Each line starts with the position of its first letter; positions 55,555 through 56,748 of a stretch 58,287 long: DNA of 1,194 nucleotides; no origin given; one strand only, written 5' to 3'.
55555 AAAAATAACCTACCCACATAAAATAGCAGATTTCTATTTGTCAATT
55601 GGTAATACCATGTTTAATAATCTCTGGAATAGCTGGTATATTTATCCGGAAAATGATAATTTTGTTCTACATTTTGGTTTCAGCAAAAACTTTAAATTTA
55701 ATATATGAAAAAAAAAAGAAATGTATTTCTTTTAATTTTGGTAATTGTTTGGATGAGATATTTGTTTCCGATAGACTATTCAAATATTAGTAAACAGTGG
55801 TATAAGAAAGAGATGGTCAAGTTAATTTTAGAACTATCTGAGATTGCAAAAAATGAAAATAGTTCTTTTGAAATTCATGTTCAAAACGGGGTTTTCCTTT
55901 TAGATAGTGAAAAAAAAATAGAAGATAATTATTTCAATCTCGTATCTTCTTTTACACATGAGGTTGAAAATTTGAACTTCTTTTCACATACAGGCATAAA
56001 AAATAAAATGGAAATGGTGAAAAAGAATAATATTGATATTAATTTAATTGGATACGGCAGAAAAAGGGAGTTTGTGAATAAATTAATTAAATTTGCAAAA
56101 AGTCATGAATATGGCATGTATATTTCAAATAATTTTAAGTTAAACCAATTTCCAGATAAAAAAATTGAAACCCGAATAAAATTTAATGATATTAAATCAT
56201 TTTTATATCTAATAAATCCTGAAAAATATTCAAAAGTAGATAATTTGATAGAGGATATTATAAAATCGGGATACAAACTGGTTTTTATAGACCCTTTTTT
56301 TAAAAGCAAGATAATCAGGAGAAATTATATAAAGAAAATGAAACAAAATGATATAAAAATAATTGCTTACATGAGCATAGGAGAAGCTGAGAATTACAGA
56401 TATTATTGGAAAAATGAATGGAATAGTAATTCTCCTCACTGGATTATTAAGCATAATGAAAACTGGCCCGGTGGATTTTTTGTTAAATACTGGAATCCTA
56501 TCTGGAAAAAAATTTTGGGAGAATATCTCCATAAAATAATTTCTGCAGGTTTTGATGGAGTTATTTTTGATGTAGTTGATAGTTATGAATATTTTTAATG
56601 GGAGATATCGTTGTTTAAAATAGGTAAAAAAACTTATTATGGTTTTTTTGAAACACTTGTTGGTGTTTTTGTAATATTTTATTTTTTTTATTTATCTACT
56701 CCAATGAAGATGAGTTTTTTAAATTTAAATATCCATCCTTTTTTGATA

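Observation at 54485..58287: Hybrid Pel-like exopolysaccharide system: monoderm-style core plus a candidate novel outer-membrane exporter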

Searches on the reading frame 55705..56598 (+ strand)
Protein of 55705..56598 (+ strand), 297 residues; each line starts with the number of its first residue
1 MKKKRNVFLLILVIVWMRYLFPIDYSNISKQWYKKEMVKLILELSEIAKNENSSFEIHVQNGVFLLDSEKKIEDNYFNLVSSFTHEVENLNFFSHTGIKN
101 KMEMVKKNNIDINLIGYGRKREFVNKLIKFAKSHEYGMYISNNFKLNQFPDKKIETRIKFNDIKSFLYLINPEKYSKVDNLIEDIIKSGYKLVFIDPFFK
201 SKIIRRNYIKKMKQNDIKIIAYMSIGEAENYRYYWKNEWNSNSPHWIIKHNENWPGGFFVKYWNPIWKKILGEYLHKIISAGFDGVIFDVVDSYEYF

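Call 4: search_protein_families(library=pfam, proteins=[window:55705-56598:+], max_evalue=0.1)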
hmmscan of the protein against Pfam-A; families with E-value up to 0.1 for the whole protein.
window:55705-56598:+ (297 aa): 2 families
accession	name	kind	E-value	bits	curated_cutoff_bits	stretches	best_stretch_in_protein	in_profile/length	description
PF03537.19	Glyco_hydro_114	-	7.2e-16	58.6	27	1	190-295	17-119/231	Glycoside-hydrolase family GH114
PF13407.12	Peripla_BP_4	-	0.0061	16.6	35.1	1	179-234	45-98/258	Periplasmic binding protein domain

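Call 7: find_encoding_contigs(protein=window:55705-56598:+, flank=10000, max_places=6)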
Protein window:55705-56598:+ (297 aa): 5 contigs read that carry it; 5 places shown.
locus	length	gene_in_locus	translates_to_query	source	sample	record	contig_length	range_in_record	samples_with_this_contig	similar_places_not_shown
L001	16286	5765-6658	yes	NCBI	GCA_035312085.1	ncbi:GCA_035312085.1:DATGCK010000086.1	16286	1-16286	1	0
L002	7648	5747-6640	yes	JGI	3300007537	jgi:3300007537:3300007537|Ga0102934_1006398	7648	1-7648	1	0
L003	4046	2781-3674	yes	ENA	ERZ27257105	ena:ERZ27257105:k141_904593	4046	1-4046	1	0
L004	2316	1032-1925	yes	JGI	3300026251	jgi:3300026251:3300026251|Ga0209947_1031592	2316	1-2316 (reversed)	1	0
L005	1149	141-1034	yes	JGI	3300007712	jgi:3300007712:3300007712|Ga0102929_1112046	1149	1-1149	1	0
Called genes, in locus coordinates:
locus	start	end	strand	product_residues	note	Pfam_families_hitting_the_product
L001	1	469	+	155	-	PF00005:ABC_tran (weak)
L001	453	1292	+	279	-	PF02463:SMC_N (faint), PF00005:ABC_tran, PF13175:AAA_15 (faint), PF13304:AAA_21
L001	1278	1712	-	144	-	-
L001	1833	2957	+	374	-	PF00248:Aldo_ket_red, PF13183:Fer4_8 (weak), PF13187:Fer4_9, PF13534:Fer4_17 (weak)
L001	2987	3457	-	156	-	PF06903:VirK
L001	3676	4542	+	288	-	PF01641:SelR, PF01625:PMSR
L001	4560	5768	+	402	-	-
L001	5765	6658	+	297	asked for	PF03537:Glyco_hydro_114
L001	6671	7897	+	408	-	-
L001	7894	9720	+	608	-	PF09960:DUF2194, PF10096:DUF2334 (weak)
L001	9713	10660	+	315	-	-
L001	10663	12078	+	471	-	PF11997:DUF3492, PF13439:Glyco_transf_4, PF00534:Glycos_transf_1, PF13692:Glyco_trans_1_4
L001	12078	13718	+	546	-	PF16933:PelG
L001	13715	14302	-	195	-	PF04011:LemA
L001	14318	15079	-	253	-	PF04536:TPM_phosphatase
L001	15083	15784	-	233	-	-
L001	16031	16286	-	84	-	PF01925:TauE (weak)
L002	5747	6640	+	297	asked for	PF03537:Glyco_hydro_114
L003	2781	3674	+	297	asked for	PF03537:Glyco_hydro_114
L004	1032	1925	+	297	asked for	PF03537:Glyco_hydro_114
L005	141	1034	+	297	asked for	PF03537:Glyco_hydro_114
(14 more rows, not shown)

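Call 10: search_protein_families(library=pfam, proteins=[L001:7894-9720:+, L001:9713-10660:+, L001:10663-12078:+, L001:12078-13718:+, L001:15083-15784:-, L001:14318-15079:-, L001:13715-14302:-], max_evalue=0.01)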
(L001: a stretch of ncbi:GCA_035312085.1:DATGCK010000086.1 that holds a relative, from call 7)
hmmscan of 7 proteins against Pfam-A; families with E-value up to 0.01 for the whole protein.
L001:7894-9720:+ (608 aa): 2 families
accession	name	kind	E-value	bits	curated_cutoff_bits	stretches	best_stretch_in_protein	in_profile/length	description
PF09960.14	DUF2194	-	3.7e-106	356.2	30.4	1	20-584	1-576/582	Uncharacterised protein conserved in bacteria (DUF2194)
PF10096.14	DUF2334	-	3.5e-06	27.2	26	1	340-504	61-199/203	Uncharacterized protein conserved in bacteria (DUF2334)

L001:9713-10660:+ (315 aa): 0 families

L001:10663-12078:+ (471 aa): 6 families
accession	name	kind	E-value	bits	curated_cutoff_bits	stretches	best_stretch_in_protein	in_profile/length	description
PF11997.14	DUF3492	-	1.8e-79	267.7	23.3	1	3-261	3-267/268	Domain of unknown function (DUF3492)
PF00534.26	Glycos_transf_1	-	3.7e-30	105.1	26.4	1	278-448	8-172/172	Glycosyl transferases group 1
PF13692.12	Glyco_trans_1_4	-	1.9e-26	93.4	27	1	286-434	2-142/142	Glycosyl transferases group 1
PF13439.12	Glyco_transf_4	-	3e-08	34.3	28.5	1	154-275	61-170/170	Glycosyltransferase Family 4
PF20706.3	GT4-conflict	-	0.00047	19.7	26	1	295-435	209-358/385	Family 4 Glycosyltransferase in conflict systems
PF13579.12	Glyco_trans_4_4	-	0.0012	19.7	29.7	1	161-270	67-158/158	Glycosyl transferase 4-like domain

L001:12078-13718:+ (546 aa): 1 family
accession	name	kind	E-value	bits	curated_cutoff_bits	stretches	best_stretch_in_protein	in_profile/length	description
PF16933.10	PelG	-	8e-134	447.4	29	1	1-458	1-452/452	Putative exopolysaccharide Exporter (EPS-E)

L001:15083-15784:- (233 aa): 3 families
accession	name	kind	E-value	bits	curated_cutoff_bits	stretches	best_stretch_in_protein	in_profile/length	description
PF18765.7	Polbeta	-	0.00013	22.5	26.9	1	11-70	3-63/93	Polymerase beta, Nucleotidyltransferase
PF01909.29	NTP_transf_2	-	0.0038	18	21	1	10-71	6-69/93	Nucleotidyltransferase domain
PF22600.2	MTPAP-like_central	-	0.0048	17.4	27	1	2-80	24-100/139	Poly(A) RNA polymerase, mitochondrial-like, central palm domain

L001:14318-15079:- (253 aa): 1 family
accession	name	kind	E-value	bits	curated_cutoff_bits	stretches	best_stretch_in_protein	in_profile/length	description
PF04536.20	TPM_phosphatase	-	6.2e-28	97.8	22.1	1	36-152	2-118/125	TPM domain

L001:13715-14302:- (195 aa): 2 families
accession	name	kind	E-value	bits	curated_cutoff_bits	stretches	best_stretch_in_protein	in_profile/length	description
PF04011.17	LemA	-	3.3e-62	209.2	26.2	1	45-193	1-149/149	LemA family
PF25474.1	TPR_TmcB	-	0.0025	18.2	27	1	31-89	55-113/125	TmcB, TPR repeats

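Call 11: search_protein_families(library=ncbifam, proteins=[window:55705-56598:+, L001:7894-9720:+, L001:9713-10660:+, L001:10663-12078:+, L001:12078-13718:+], max_evalue=0.01)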
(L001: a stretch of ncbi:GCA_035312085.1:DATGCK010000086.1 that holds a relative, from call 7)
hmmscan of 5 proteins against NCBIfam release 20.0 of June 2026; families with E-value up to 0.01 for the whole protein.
window:55705-56598:+ (297 aa): 2 families
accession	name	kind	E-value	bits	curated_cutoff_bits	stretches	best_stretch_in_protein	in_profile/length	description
TIGR01370.1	TIGR01370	hypoth_equivalog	2.4e-40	138.6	181.25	2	179-297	54-175/315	MJ1477/TM1410 family putative glycoside hydrolase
NF007322.0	PRK09814.1-1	equivalog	0.002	17.4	580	1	134-223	7-99/336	sugar transferase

L001:7894-9720:+ (608 aa): 0 families

L001:9713-10660:+ (315 aa): 0 families

L001:10663-12078:+ (471 aa): 34 families (the best 25 are shown)
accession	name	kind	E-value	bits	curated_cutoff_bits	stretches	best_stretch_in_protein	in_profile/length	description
NF038011.1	PelF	equivalog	1.9e-118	396.6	100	1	3-466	2-489/489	GT4 family glycosyltransferase PelF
TIGR03088.1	stp2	hypoth_equivalog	2.5e-25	89.3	409.05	1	251-468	161-372/374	TIGR03088 family PEP-CTERM/XrtA system glycosyltransferase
TIGR03999.1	thiol_BshA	equivalog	3.1e-25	88.9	273.7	1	263-470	168-374/375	N-acetyl-alpha-D-glucosaminyl L-malate synthase BshA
NF041876.1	EPS_EpsE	equivalog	1.9e-24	86.6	400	1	261-455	185-382/389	exopolysaccharide biosynthesis GT4 family glycosyltransferase EpsE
TIGR02149.1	glgA_Coryne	subfamily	2.7e-19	69.6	302.4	1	165-469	80-390/391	glycogen synthase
NF047684.1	TeichurnBiosyTuaC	equivalog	2e-18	66.5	550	1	236-469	161-389/391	teichuronic acid biosynthesis protein TuaC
TIGR04157.1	glyco_rSAM_CFB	subfamily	6.8e-17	61.5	400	1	235-466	165-406/406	TIGR04157 family glycosyltransferase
NF047880.1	glyco_SdgA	exception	1.6e-16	60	800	1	242-462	272-483/488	serine-aspartate repeat adhesin O-glycosyltransferase SdgA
NF041010.1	glycosy_Agl16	equivalog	1.8e-16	59.9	575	1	239-469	135-351/352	glycosylation protein Agl16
TIGR04063.1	stp3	hypoth_equivalog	2.5e-16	59.6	442.05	1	236-470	154-396/397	TIGR04063 family PEP-CTERM/XrtA system glycosyltransferase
NF038255.1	exopoly_VpsD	equivalog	5.1e-13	48.6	300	1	263-470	178-380/381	VpsD family glycosyltransferase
NF050063.1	ProtGlycPglJ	equivalog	7.5e-12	45.1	500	1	231-455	136-353/363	N-acetylgalactosamine-N,N'-diacetylbacillosaminyl-diphospho-undecaprenol 4-alpha-N-acetylgalactosaminyltransferase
TIGR03449.1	mycothiol_MshA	equivalog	1.2e-11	44.1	462.5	1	256-451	182-386/406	D-inositol-3-phosphate glycosyltransferase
TIGR04047.1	MSMEG_0565_glyc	hypoth_equivalog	3.4e-11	42.8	259.85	1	254-452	152-358/373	MSMEG_0565 family glycosyltransferase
NF038229.1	Glyco4_Geo_Pelo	equivalog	1.4e-10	40.7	400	1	255-470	126-337/338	GPMC system family 4 glycosyltransferase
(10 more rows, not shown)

L001:12078-13718:+ (546 aa): 0 families

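Call 12: search_solved_structures(query=window:55705-56598:+, max_evalue=1, show_alignments=3)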
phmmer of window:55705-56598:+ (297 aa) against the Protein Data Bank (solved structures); distinct sequences matched with E-value up to 1: 5.
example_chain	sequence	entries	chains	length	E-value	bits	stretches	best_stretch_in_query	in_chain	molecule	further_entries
9euz_A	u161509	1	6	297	1.2e-24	90.4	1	185-297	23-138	Uncharacterized protein TM_1410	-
9eux_G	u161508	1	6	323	1.6e-24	90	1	185-297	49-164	Uncharacterized protein TM_1410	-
2aam_A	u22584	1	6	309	2.8e-24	89.3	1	185-297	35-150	Hypothetical protein TM1410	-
9ep5_A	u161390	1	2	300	2.8e-10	43.3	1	156-295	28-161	Glycoside-hydrolase family GH114 TIM-barrel domain-containing protein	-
4y8f_A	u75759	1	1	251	0.8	12.2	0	23-127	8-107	Triosephosphate Isomerase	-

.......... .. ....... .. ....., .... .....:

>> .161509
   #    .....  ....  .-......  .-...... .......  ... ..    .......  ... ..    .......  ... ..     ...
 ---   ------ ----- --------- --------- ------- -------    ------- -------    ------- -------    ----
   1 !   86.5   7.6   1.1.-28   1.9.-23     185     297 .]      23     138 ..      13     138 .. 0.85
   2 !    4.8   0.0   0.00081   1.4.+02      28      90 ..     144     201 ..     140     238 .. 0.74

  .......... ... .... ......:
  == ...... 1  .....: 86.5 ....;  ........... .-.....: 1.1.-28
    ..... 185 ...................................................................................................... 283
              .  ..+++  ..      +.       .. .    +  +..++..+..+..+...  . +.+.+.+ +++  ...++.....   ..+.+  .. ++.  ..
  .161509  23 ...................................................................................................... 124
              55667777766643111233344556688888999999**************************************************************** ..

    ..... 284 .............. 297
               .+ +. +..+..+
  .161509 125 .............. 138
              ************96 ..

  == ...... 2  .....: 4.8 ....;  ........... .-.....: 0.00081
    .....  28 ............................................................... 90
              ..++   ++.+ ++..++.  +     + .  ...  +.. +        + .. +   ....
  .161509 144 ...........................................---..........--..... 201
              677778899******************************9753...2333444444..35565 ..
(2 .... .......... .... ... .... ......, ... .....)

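Call 20: search_protein_families(library=ncbifam, proteins=[window:55705-56595:+], max_evalue=0.01)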
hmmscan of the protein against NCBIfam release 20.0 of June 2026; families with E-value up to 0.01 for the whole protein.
seq(297 aa): 2 families
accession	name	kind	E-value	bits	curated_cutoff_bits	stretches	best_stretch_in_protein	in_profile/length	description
TIGR01370.1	TIGR01370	hypoth_equivalog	2.4e-40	138.6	181.25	2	179-297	54-175/315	MJ1477/TM1410 family putative glycoside hydrolase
NF007322.0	PRK09814.1-1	equivalog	0.002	17.4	580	1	134-223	7-99/336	sugar transferase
